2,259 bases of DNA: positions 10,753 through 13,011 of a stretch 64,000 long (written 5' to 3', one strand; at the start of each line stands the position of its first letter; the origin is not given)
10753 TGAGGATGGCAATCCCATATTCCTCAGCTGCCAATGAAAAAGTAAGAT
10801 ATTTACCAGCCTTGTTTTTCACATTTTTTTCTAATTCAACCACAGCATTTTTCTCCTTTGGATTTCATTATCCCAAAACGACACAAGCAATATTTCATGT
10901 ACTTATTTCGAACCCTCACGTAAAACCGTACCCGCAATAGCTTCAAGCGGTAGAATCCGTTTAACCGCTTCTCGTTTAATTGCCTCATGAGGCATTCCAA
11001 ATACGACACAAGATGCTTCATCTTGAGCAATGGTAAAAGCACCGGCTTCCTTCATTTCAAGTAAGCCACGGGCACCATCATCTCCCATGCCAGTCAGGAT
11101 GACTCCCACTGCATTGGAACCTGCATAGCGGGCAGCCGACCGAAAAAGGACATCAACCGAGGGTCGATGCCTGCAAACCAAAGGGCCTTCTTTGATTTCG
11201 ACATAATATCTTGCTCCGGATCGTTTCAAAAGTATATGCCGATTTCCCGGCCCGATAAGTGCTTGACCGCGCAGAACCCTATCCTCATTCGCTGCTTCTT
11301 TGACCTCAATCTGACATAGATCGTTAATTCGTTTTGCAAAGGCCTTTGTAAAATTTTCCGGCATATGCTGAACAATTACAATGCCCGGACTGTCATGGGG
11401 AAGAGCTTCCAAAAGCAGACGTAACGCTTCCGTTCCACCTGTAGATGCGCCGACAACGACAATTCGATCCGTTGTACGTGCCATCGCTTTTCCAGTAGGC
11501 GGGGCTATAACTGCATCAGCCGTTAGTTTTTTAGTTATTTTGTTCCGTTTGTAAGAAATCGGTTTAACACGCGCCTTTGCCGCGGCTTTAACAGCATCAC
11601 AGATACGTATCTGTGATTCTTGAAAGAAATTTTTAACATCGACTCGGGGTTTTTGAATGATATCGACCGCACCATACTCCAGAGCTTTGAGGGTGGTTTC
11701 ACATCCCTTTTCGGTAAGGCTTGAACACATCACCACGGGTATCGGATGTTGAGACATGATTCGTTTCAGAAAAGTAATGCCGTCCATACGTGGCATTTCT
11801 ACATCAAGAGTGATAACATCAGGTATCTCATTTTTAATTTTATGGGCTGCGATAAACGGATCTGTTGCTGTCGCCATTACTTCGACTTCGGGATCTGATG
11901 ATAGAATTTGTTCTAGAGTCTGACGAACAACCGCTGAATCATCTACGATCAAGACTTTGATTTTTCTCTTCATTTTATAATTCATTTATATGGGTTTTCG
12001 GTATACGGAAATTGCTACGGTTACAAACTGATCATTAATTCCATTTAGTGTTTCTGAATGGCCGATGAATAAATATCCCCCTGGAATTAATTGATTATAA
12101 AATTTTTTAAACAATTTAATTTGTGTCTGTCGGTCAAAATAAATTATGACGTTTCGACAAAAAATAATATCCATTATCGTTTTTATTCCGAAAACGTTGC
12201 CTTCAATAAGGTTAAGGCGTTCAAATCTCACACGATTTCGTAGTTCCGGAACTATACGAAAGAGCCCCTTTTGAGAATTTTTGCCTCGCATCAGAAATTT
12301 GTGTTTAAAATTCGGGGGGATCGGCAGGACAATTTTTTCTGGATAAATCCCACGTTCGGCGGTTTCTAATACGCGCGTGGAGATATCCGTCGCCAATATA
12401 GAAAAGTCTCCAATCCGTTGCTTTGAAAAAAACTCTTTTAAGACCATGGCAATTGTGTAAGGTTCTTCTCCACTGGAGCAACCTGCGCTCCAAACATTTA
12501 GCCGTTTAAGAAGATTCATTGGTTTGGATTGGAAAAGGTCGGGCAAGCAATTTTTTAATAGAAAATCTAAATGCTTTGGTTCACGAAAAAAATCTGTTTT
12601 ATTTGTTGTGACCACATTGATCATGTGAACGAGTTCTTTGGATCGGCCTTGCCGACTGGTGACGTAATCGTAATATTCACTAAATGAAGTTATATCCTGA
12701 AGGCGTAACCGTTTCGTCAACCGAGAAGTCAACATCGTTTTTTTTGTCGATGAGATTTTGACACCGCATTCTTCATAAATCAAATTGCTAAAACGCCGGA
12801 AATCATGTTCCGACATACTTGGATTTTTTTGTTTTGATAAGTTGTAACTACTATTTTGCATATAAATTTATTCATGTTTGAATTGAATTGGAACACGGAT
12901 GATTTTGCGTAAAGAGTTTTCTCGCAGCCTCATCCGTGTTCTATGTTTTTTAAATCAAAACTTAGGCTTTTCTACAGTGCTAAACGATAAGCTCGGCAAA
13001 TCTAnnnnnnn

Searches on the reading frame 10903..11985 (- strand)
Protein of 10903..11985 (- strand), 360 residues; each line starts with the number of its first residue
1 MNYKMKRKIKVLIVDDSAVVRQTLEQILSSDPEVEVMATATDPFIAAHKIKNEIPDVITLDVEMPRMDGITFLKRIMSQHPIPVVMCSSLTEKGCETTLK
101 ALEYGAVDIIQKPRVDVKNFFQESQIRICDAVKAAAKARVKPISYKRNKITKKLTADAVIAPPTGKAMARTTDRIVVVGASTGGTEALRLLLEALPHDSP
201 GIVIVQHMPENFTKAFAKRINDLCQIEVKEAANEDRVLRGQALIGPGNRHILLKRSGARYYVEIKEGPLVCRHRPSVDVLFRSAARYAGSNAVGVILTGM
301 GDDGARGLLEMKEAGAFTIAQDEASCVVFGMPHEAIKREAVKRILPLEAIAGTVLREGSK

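Call 4: search_protein_families(library=pfam, proteins=[window:10903-11985:-], max_evalue=0.01)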
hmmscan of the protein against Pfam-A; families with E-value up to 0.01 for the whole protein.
window:10903-11985:- (360 aa): 2 families
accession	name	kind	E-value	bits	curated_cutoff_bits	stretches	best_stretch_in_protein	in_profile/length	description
PF01339.22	CheB_methylest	-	1.8e-65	220.3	24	1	176-353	1-173/174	CheB methylesterase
PF00072.30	Response_reg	-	3.5e-23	82.3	30.2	1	11-113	1-100/111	Response regulator receiver domain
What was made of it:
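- On CheB methylesterase: The true CheB is at 10903-11985 (call 4).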

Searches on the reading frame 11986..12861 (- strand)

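Call 4: search_protein_families(library=pfam, proteins=[window:11986-12861:-], max_evalue=0.01)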
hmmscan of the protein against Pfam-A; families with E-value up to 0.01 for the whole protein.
window:11986-12861:- (291 aa): 4 families
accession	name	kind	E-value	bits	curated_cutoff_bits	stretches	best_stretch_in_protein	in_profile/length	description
PF01739.24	CheR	-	2.1e-61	207.2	27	1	87-285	1-192/195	CheR methyltransferase, SAM binding domain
PF03705.20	CheR_N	-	4.5e-16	58.7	27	1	20-70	2-52/53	CheR methyltransferase, all-alpha domain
PF08241.18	Methyltransf_11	-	0.0059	17.6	21.2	0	230-266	61-95/95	Methyltransferase domain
PF08242.18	Methyltransf_12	-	0.0064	17.6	30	0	210-264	50-98/98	Methyltransferase domain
